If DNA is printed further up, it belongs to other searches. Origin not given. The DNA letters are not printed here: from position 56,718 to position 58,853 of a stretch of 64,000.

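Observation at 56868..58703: Unusual domain fusion: heterodisulfide-reductase-like CCG/Fe-S module joined to a TVP38/DedA membrane protein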

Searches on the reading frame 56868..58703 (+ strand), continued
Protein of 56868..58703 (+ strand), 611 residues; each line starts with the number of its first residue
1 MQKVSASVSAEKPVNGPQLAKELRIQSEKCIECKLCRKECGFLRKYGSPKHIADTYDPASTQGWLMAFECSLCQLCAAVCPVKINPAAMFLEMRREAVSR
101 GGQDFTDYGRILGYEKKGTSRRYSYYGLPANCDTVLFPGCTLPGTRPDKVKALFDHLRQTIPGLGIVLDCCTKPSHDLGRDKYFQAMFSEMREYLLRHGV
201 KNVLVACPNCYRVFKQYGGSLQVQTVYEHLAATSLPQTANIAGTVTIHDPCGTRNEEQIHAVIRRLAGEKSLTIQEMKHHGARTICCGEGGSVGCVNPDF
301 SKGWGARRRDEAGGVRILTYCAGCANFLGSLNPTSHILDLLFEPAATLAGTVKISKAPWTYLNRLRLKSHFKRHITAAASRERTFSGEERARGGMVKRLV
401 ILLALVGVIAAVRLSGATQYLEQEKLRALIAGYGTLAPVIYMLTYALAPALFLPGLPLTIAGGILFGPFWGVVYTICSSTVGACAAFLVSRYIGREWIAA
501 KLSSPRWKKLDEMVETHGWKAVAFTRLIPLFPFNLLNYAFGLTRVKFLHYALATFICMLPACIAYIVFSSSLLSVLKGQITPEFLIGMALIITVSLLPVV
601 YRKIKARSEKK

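Call 14: find_encoding_contigs(protein=P0091, flank=10000, max_places=2)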
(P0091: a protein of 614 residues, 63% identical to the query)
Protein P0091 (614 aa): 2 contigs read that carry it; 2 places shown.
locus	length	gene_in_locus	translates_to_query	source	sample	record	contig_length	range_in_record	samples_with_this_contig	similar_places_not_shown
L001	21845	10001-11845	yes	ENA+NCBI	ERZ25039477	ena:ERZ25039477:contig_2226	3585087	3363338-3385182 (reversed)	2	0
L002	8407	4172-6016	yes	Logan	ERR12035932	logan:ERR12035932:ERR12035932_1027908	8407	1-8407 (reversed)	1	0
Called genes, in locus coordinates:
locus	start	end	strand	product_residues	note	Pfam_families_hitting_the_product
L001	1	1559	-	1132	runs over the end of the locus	PF04773:FecR, PF13432:TPR_16 (faint), PF07719:TPR_2 (faint), PF13414:TPR_11 (faint), PF13431:TPR_17 (faint), PF00515:TPR_1 (faint), PF13181:TPR_8 (faint), PF00593:TonB_dep_Rec_b-barrel, +4 more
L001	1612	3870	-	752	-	PF05226:CHASE2, PF00211:Guanylate_cyc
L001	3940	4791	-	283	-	-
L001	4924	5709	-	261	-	PF21842:DUF6901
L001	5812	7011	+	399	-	PF01969:Ni_insertion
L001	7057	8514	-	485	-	PF00089:Trypsin, PF13365:Trypsin_2, PF00595:PDZ, PF13180:PDZ_2, PF17820:PDZ_6, PF13180:PDZ_2 (weak), PF00595:PDZ (weak)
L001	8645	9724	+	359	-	PF01926:MMR_HSR1, PF02421:FeoB_N (weak), PF06071:YchF-GTPase_C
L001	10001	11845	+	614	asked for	PF13183:Fer4_8, PF13534:Fer4_17 (weak), PF02754:CCG (faint), PF09335:VTT_dom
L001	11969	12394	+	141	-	PF21157:DksA_N, PF01258:zf-dskA_traR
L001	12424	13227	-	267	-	PF00528:BPD_transp_1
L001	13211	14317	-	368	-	PF19300:BPD_transp_1_N, PF00528:BPD_transp_1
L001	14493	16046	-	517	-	PF00496:SBP_bac_5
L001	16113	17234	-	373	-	PF18854:baeRF_family10, PF18845:baeRF_family3, PF18859:acVLRF1 (weak), PF03465:eRF1_3 (weak)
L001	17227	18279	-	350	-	PF01594:AI-2E_transport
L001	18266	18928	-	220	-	PF07722:Peptidase_C26, PF00117:GATase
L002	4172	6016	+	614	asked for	PF13183:Fer4_8, PF13534:Fer4_17 (weak), PF02754:CCG (faint), PF09335:VTT_dom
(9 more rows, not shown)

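Call 15: find_encoding_contigs(protein=P0012, flank=10000, max_places=2)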
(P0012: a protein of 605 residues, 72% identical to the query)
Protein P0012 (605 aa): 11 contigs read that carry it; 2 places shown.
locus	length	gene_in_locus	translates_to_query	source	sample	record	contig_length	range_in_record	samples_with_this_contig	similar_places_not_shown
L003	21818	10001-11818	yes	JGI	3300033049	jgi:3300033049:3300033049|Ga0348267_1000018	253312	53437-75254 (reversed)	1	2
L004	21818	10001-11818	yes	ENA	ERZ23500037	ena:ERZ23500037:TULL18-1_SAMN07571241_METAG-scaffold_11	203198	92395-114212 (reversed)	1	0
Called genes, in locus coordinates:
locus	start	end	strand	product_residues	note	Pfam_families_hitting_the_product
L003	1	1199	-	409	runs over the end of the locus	PF02653:BPD_transp_2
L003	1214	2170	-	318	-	PF02653:BPD_transp_2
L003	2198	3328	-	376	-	PF13433:Peripla_BP_5, PF13458:Peripla_BP_6, PF01094:ANF_receptor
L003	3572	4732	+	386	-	PF02606:LpxK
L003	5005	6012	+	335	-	PF03331:LpxC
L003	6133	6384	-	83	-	-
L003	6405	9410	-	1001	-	PF02743:dCache_1 (weak), PF01590:GAF, PF13185:GAF_2 (weak), PF13492:GAF_3 (faint), PF01966:HD (faint), PF13487:HD_5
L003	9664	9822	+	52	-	-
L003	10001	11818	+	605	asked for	PF00037:Fer4 (faint), PF13183:Fer4_8, PF13534:Fer4_17, PF02754:CCG (weak), PF09335:VTT_dom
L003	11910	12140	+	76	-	-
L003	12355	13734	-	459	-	PF01964:ThiC_Rad_SAM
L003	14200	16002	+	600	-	PF01541:GIY-YIG, PF27096:UvrC_M, PF02151:UVR, PF22920:UvrC_RNaseH, PF08459:UvrC_RNaseH_dom, PF00633:HHH (faint), PF12826:HHH_2 (weak), PF14520:HHH_5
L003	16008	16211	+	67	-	PF04324:Fer2_BFD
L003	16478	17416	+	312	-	PF02574:S-methyl_trans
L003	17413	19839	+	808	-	PF00809:Pterin_bind, PF02607:B12-binding_2, PF02310:B12-binding, PF02965:Met_synt_B12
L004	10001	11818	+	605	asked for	PF00037:Fer4 (faint), PF13183:Fer4_8, PF13534:Fer4_17, PF02754:CCG (weak), PF09335:VTT_dom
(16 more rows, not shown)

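Call 17: find_related_loci(query=A1, collection=genome_contigs, flank=8000)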
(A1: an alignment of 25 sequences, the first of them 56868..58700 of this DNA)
Query A1 (611 aa) in genome_contigs; peptide patterns used: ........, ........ (x = any residue, [..] = any of these).
600 stretches matched a pattern (row limit reached: there are more); 587 encode a relative of the query (tblastn E <= 1e-3); the best 80 are kept; 80 distinct loci.
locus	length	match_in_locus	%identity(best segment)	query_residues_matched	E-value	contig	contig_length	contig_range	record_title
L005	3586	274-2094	86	1-607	0e+0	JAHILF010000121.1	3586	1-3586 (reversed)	MAG: Proteobacteria bacterium isolate KR13_N2.mb.116 KR13_N2.mb.116_k141_272167, whole genome shotgun sequence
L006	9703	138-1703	76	84-605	0e+0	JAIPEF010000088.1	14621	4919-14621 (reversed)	MAG: Desulfocapsa sp. isolate Tobar13.5m-G31 Tobar13-5m-C4728, whole genome shotgun sequence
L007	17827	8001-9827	65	1-611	0e+0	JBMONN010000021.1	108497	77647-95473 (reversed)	MAG: Thermodesulfobacteriota bacterium isolate Betzabe_MAG077 MAG077_21, whole genome shotgun sequence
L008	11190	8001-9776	62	18-607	0e+0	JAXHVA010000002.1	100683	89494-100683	MAG: Thermodesulfobacteriota bacterium isolate MAG65_tar_biofilm MAG65_2, whole genome shotgun sequence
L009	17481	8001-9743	63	28-607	0e+0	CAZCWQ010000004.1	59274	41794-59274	MAG TPA_asm: uncultured Desulfobacterales bacterium isolate SRP323688_co1_279 genome assembly, contig: NODE_994_length_5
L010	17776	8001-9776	64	18-607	0e+0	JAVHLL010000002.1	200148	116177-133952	MAG: Thermodesulfovibrionales bacterium isolate Ess09-11 NODE_35_length_200148_cov_434.194045, whole genome shotgun sequ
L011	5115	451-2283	60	4-607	0e+0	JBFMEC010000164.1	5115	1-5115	MAG: Nitrospirota bacterium isolate MAG235 MAG235_164, whole genome shotgun sequence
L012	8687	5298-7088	59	12-607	0e+0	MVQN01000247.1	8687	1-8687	MAG: Syntrophorhabdus sp. PtaB.Bin006 A4E58_contig000247, whole genome shotgun sequence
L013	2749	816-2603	60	12-607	0e+0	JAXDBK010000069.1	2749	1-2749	MAG: Syntrophorhabdus sp. isolate POMEDNA-B16 Raw2_k127_651738, whole genome shotgun sequence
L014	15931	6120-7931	58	5-611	0e+0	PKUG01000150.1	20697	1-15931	MAG: Desulfuromonas sp. isolate BM522 sc_1510, whole genome shotgun sequence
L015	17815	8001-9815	58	7-607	0e+0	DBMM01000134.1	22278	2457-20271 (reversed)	MAG TPA_asm: Geobacter sp. UBA698 UBA698_contig_3726, whole genome shotgun sequence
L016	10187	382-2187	57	2-607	0e+0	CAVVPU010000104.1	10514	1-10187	MAG: uncultured delta proteobacterium isolate MFD02138.bin.2.7 genome assembly, contig: contig_138691, whole genome shot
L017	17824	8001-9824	58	1-611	0e+0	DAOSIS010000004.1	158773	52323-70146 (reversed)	MAG TPA_asm: Syntrophales bacterium isolate AMR_MDS_1695 NODE_76_length_158773_cov_8.932232, whole genome shotgun sequen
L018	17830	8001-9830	54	2-610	0e+0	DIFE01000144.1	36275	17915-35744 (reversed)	MAG TPA_asm: Deltaproteobacteria bacterium UBA5756 UBA5756_contig_30532, whole genome shotgun sequence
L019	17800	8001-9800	55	12-610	0e+0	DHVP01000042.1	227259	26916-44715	MAG TPA_asm: Deltaproteobacteria bacterium UBA5205 UBA5205_contig_7486, whole genome shotgun sequence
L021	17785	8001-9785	55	17-611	0e+0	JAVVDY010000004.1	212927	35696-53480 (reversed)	MAG: Desulfuromonadales bacterium isolate TamC13-07 NODE_13_length_212927_cov_24.306001, whole genome shotgun sequence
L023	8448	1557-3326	60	19-608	0e+0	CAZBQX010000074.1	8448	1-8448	MAG TPA_asm: uncultured Syntrophales bacterium isolate binchicken_co20_406 genome assembly, contig: NODE_15066_length_84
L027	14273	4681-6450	60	19-608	0e+0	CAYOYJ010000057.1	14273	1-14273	MAG TPA_asm: uncultured Syntrophales bacterium isolate binchicken_co87_378 genome assembly, contig: NODE_5763_length_142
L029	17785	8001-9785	54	18-608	0e+0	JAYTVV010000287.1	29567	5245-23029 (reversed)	MAG: Geobacteraceae bacterium isolate GFS_5743 GFS_5743_286, whole genome shotgun sequence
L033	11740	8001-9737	53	30-608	0e+0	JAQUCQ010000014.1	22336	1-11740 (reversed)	MAG: Desulfuromonadaceae bacterium isolate STCSWMC_134 NODE_5591_length_22336_cov_3.184430_ST_CSWMC, whole genome shotgu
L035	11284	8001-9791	53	18-605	0e+0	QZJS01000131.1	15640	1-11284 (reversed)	MAG: Desulfobacteraceae bacterium isolate SURF_33 Ga0104751_1005471, whole genome shotgun sequence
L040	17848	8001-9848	51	28-609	0e+0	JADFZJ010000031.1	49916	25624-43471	MAG: Desulfamplus sp. isolate nHGRbin17 nHGR_bin17_NODE_31_length_49916_cov_6.143385, whole genome shotgun sequence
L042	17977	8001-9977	47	13-610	0e+0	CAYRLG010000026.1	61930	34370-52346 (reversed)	MAG TPA_asm: uncultured Desulfobacterales bacterium isolate binchicken_co168_123 genome assembly, contig: NODE_733_lengt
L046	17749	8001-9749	52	27-605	0e+0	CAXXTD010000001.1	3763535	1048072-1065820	MAG: uncultured Desulfobacterium sp. isolate 94094bfb-e053-4743-98a9-479741dc90cb genome assembly, contig: contig_1, who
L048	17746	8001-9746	52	28-610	0e+0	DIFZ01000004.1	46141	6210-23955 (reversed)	MAG TPA_asm: Geobacter sp. UBA5735 UBA5735_contig_6064, whole genome shotgun sequence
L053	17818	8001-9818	47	6-610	0e+0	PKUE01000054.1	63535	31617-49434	MAG: Desulfuromonas sp. isolate BM513 sc_228, whole genome shotgun sequence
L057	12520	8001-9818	63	1-607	0e+0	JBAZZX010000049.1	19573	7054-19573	MAG: Thermodesulfovibrionales bacterium isolate SO_2017_GW3_27 scaffold_1551_c1_OW296A_2017, whole genome shotgun sequen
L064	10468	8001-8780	46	344-605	1e-66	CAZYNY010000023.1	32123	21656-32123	MAG TPA_asm: uncultured Nitrospirota bacterium isolate binchicken_co213_54 genome assembly, contig: NODE_2051_length_321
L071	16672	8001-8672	50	387-610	2e-61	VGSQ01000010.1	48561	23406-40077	MAG: Deltaproteobacteria bacterium isolate K_DeepCast_250m_m2_102 K_DeepCast_250m_m2_102_Ga0194125_10000982, whole genom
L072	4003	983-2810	50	28-607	9e-61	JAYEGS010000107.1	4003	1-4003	MAG: Pseudomonadota bacterium isolate MAG240 MAG240_107, whole genome shotgun sequence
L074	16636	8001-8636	53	397-608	1e-59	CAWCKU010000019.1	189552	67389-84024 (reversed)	MAG: uncultured delta proteobacterium isolate MFD01872.bin.2.172 genome assembly, contig: contig_73222, whole genome sho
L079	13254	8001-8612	43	400-607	2e-47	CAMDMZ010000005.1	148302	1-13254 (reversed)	MAG: Propionivibrio dicarboxylicus isolate MiH-14oct19-39 genome assembly, contig: MiH-14oct19-C58, whole genome shotgun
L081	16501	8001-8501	48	396-565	5e-47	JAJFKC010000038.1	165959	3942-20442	MAG: Porticoccaceae bacterium isolate OFTM61 OFTM61_37, whole genome shotgun sequence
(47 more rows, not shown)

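Call 22: search_protein_families(library=ncbifam, proteins=[L033:5685-6764:+, L057:9868-10623:+, L042:10016-10867:+, L035:6295-7761:+, L046:2439-3914:-, L017:14374-15384:+, L040:14971-15519:-, L023:6225-7232:-, L048:46-1236:+, L027:10429-11394:+], max_evalue=0.0001)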
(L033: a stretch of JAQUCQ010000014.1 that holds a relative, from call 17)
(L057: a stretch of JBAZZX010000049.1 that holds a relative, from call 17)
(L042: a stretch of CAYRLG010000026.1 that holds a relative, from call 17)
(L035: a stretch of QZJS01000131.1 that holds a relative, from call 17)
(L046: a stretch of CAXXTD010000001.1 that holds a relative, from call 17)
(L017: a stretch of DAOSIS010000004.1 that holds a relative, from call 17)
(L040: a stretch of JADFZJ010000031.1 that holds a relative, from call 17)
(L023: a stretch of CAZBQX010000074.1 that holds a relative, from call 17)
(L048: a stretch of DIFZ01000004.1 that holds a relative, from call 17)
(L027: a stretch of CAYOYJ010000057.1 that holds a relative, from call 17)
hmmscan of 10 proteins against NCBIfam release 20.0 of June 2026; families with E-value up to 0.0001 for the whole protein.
L033:5685-6764:+ (359 aa): 3 families
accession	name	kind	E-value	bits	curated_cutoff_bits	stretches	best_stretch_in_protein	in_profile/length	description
NF008557.0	PRK11493.1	equivalog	1.3e-13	50.7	250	1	102-347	44-271/281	3-mercaptopyruvate sulfurtransferase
NF040901.1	SeO3_TeO2_ExtH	equivalog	8e-10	38.3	200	1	6-350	8-351/430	selenite/tellurite reduction operon rhodanese-like protein ExtH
NF041203.1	rhodanese_LYCAU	equivalog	8.1e-05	22.3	115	0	150-203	72-124/126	rhodanese-related (seleno)protein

L057:9868-10623:+ (251 aa): 1 family
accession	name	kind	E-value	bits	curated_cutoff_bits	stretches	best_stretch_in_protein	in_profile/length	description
NF040466.1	ydjY_domain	domain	7.3e-34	117.1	50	1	71-249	1-180/181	YdjY domain-containing protein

L042:10016-10867:+ (283 aa): 0 families

L035:6295-7761:+ (488 aa): 1 family
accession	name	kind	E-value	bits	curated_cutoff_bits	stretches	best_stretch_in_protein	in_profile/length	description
NF038066.1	MptB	equivalog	4e-07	28.8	40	1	92-285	147-336/553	polyprenol phosphomannose-dependent alpha 1,6 mannosyltransferase MptB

L046:2439-3914:- (491 aa): 9 families
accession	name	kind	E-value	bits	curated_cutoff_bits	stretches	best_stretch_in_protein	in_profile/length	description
TIGR03030.1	CelA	equivalog_domain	7.6e-34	116.8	699.1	1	54-337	129-423/714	UDP-forming cellulose synthase catalytic subunit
NF008558.0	PRK11498.1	equivalog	7.3e-25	87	992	1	54-292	271-506/872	UDP-forming cellulose synthase catalytic subunit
TIGR03937.1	PgaC_IcaA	equivalog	6.7e-24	84.6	422.3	1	29-358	17-341/407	poly-beta-1,6-N-acetyl-D-glucosamine synthase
TIGR03965.1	mycofact_glyco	equivalog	2.3e-21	76.2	280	1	54-292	72-305/467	mycofactocin biosynthesis glycosyltransferase MftF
NF053846.1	glyco_with_XrtP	equivalog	3.1e-11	42.6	520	1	233-344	245-351/440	XrtP-associated glycosyltransferase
NF041865.1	EpsU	equivalog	9.6e-10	38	700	1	57-294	40-272/394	exopolysaccharide biosynthesis GT2 family glycosyltransferase EpsU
TIGR03111.1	glyc2_xrt_Gpos1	hypoth_equivalog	1.8e-09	36.9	363.95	1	49-295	42-294/439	TIGR03111 family XrtG-associated glycosyltransferase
TIGR04242.1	nodulat_NodC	equivalog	3e-08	33.1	550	1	53-287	45-284/395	chitooligosaccharide synthase NodC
NF041875.1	EPS_EpsD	equivalog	2e-06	27.4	370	1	60-265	3-204/325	exopolysaccharide biosynthesis glycosyltransferase EpsD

L017:14374-15384:+ (336 aa): 9 families
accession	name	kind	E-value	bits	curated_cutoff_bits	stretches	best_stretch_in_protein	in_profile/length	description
TIGR04167.1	rSAM_SeCys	equivalog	1.2e-100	336.7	300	1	43-335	4-297/303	arsenosugar biosynthesis radical SAM (seleno)protein ArsS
NF001199.0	PRK00164.2-1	equivalog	3.2e-10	39.7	231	1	47-133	12-100/308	GTP 3',8-cyclase MoaA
NF049973.1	radical_Rv1681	equivalog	2e-09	36.8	380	1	46-187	71-211/326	Rv1681 family radical SAM protein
TIGR02668.1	moaA_archaeal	equivalog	3.3e-09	36.2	325.25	1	48-134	11-99/303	GTP 3',8-cyclase MoaA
TIGR02666.1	moaA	equivalog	2.4e-08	33.4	284.05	1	56-133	19-104/336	GTP 3',8-cyclase MoaA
TIGR04055.1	rSAM_NirJ2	equivalog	1.7e-06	27.8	500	1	51-186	4-137/326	putative heme d1 biosynthesis radical SAM protein NirJ2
TIGR04078.1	rSAM_yydG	equivalog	2.5e-06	27.2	300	1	49-128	3-84/309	YydG family radical SAM peptide epimerase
TIGR04251.1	SCM_rSAM_ScmF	equivalog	1.4e-05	24.7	400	1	57-182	14-141/353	SynChlorMet cassette radical SAM/SPASM protein ScmF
TIGR04317.1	W_rSAM_matur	equivalog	1.5e-05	24.3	380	1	51-184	8-138/349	tungsten cofactor oxidoreductase radical SAM maturase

L040:14971-15519:- (182 aa): 5 families
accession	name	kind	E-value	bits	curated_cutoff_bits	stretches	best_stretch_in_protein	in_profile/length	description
NF045694.1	seleno_TsoB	exception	2e-23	82.3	805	1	37-176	22-154/572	rhodanese/DsbD fusion-like selenoprotein TsoB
NF045521.1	rhoda_near_glyco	subfamily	5.7e-09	35.9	145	1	48-180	7-117/144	rhodanese homology domain-containing protein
TIGR03865.1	PQQ_CXXCW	subfamily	2.6e-08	33.9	128.05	1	104-179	88-163/167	PQQ-dependent catabolism-associated CXXCW motif protein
NF041203.1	rhodanese_LYCAU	equivalog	2.4e-07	30.5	115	1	52-176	14-121/126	rhodanese-related (seleno)protein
NF005902.0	PRK07878.1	equivalog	3.9e-06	26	647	1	51-172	278-382/392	adenylyltransferase/sulfurtransferase MoeZ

L023:6225-7232:- (335 aa): 2 families
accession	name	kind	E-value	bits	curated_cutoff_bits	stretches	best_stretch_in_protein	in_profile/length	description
TIGR00433.2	bioB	equivalog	1.1e-10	41.2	225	1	24-288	3-279/307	biotin synthase BioB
TIGR03550.1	F420_cofG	equivalog_domain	4.7e-05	22.7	213.35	0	74-139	14-77/322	7,8-didemethyl-8-hydroxy-5-deazariboflavin synthase CofG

L048:46-1236:+ (396 aa): 5 families
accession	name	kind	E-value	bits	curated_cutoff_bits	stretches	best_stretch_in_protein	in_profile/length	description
NF040772.1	double_cubane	equivalog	3.5e-157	523.2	350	1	13-380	3-372/372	double-cubane-cluster-containing anaerobic reductase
NF052456.1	HyiscapDhHadC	equivalog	6.9e-30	104.2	700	1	8-380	5-372/372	(R)-2-hydroxyisocaproyl-CoA dehydratase subunit beta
TIGR03190.1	benz_CoA_bzdN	equivalog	2.9e-23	82.3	453.8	1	26-382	23-373/377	benzoyl-CoA reductase, bzd-type, subunit N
TIGR02263.1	benz_CoA_red_C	equivalog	1.6e-13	50.4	421.15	1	21-366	22-364/380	benzoyl-CoA reductase subunit C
NF052455.1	HyiscapDhHadB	equivalog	1.5e-08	33.7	750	1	73-379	79-393/398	(R)-2-hydroxyisocaproyl-CoA dehydratase subunit alpha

L027:10429-11394:+ (321 aa): 15 families
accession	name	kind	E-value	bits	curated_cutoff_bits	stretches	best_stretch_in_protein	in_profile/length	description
TIGR00476.1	selD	equivalog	3.9e-106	354.8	125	1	8-287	34-310/311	selenide, water dikinase SelD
NF002098.0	PRK00943.1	equivalog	1e-93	314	299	1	7-316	37-341/347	selenide, water dikinase SelD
NF010705.0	PRK14105.1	equivalog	8.5e-47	159.7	291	1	19-225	47-269/345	selenide, water dikinase SelD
TIGR04369.1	fusion_not_SelD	hypoth_equivalog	1.6e-43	148.9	700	1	17-294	381-692/701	oxidoreductase/SelD-related fusion protein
TIGR01379.1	thiL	equivalog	1.3e-18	67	184.15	1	33-237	45-247/320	thiamine-phosphate kinase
TIGR03267.1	methan_mark_2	hypoth_equivalog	3.7e-18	65.7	365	1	16-228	41-248/323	methanogenesis marker 2 protein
TIGR04049.1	AIR_rel_sll0787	hypoth_equivalog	3.3e-15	56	321.3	1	43-231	68-246/318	sll0787 family AIR synthase-like protein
NF004351.0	PRK05731.1-4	equivalog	3.8e-15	55.8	324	1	49-232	73-253/321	thiamine-phosphate kinase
TIGR02124.1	hypE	equivalog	1.3e-10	40.8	251.6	1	16-235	30-252/332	hydrogenase expression/formation protein HypE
TIGR01736.1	FGAM_synth_II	equivalog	3.7e-10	38.7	525.75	1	8-227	48-281/718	phosphoribosylformylglycinamidine synthase subunit PurL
NF004353.0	PRK05731.2-2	equivalog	1e-08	34.7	301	1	18-229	18-228/311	thiamine-phosphate kinase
TIGR04050.1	MSMEG_0567_Cter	hypoth_equivalog_domain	2.6e-08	33.7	312.2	1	44-228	57-228/296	MSMEG_0567/sll0787 family protein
NF004354.0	PRK05731.2-3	equivalog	4.4e-07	29.5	204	1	54-181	53-176/273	thiamine-phosphate kinase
NF002290.1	PRK01213.1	equivalog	1.8e-06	26.4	648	1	9-227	49-280/723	phosphoribosylformylglycinamidine synthase subunit PurL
NF004350.0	PRK05731.1-1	equivalog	3.9e-06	26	441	1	39-237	55-250/325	thiamine-phosphate kinase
